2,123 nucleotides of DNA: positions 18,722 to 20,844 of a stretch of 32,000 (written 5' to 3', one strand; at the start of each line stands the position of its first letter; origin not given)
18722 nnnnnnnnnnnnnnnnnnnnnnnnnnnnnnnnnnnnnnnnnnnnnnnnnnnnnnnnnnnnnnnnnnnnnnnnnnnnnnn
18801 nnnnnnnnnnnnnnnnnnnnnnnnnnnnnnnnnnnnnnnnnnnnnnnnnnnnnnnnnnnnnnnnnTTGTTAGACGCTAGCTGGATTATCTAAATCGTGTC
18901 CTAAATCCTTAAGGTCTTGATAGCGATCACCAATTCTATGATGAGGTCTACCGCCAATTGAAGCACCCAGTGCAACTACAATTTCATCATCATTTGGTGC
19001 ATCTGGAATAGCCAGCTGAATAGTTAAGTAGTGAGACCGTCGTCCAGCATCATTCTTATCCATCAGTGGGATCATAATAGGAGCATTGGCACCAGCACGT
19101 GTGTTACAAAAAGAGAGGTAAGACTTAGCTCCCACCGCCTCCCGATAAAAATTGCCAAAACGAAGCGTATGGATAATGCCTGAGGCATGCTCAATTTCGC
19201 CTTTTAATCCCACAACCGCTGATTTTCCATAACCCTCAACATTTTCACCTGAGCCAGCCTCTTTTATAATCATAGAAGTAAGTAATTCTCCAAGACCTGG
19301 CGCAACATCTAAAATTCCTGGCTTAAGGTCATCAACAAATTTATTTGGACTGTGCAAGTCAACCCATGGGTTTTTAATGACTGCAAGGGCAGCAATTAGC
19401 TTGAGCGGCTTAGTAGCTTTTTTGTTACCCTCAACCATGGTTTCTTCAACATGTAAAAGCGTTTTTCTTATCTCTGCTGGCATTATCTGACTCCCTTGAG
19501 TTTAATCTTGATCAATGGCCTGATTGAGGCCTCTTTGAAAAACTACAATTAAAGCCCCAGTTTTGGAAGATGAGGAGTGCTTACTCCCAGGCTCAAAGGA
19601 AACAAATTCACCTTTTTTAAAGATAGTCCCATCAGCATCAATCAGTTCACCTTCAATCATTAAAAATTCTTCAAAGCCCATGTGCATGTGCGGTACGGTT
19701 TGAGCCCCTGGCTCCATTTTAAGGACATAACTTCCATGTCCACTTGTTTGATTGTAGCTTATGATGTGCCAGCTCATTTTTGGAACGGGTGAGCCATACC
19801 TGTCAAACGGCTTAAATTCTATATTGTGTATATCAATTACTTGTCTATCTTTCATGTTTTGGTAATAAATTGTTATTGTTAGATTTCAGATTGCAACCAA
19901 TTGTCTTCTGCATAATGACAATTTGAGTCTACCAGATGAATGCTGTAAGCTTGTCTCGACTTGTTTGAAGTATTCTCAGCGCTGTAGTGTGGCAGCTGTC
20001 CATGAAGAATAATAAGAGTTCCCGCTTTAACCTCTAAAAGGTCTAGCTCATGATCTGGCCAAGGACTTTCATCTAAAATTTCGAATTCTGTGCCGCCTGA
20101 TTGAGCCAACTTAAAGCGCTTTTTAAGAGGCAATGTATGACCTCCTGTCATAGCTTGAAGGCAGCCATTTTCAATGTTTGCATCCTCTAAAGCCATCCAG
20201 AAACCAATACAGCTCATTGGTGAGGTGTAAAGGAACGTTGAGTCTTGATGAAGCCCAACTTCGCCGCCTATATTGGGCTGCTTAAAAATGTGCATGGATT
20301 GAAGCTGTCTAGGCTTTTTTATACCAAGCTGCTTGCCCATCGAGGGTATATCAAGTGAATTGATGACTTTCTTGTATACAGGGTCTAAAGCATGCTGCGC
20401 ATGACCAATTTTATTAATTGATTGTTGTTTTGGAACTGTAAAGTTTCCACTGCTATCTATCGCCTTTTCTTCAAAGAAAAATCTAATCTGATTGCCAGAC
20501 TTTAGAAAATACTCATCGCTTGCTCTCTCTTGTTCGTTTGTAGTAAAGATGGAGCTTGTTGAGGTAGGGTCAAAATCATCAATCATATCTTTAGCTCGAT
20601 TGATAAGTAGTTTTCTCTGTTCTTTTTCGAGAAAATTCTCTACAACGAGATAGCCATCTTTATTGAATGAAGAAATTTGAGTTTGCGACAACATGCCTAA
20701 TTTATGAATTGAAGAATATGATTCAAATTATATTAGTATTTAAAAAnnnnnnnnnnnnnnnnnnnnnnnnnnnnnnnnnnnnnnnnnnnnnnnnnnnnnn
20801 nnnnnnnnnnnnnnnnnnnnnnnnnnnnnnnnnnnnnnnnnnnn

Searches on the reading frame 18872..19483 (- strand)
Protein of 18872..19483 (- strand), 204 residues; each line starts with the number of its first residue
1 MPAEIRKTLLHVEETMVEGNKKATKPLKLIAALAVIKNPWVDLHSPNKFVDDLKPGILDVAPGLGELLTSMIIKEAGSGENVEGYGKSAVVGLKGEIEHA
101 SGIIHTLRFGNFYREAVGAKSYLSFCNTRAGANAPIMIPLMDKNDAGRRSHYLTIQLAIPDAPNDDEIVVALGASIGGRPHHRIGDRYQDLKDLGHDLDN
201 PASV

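Call 7: search_protein_families(library=pfam, proteins=[window:18872-19483:-], max_evalue=0.0001)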
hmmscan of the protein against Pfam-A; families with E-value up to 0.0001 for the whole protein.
window:18872-19483:- (204 aa): 1 family
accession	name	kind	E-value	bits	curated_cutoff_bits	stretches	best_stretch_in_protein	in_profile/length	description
PF06684.16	AA_synth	-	2.6e-63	213.1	27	1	5-185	1-175/175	Amino acid synthesis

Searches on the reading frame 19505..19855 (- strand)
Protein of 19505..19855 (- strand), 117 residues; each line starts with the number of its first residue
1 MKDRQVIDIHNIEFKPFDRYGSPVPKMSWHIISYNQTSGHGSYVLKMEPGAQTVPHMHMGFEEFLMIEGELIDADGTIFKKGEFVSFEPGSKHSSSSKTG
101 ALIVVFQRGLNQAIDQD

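Call 8: search_protein_families(library=pfam, proteins=[window:19505-19855:-], max_evalue=0.0001)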
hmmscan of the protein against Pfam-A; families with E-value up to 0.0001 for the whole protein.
window:19505-19855:- (117 aa): 2 families
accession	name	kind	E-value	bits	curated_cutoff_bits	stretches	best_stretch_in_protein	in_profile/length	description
PF12973.13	Cupin_7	-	1e-14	54.7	27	1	4-108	3-102/105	ChrR Cupin-like domain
PF07883.17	Cupin_2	-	1.3e-05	25.2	27.2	1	44-96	2-57/70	Cupin domain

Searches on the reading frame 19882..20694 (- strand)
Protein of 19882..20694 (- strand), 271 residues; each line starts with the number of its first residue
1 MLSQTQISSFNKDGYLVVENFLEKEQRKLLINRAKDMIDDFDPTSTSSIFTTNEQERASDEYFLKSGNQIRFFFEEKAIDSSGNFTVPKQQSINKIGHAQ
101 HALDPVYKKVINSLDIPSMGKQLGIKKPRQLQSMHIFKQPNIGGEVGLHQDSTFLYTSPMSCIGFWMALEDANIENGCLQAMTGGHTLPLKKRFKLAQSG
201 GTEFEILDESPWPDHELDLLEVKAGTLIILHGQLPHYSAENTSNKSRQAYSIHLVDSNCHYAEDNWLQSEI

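Call 8: search_protein_families(library=pfam, proteins=[window:19882-20694:-], max_evalue=0.0001)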
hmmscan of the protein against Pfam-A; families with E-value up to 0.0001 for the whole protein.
window:19882-20694:- (271 aa): 1 family
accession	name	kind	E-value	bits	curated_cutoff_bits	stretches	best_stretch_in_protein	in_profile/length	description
PF05721.19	PhyH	-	2.6e-41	142.7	22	1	10-249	1-213/213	Phytanoyl-CoA dioxygenase (PhyH)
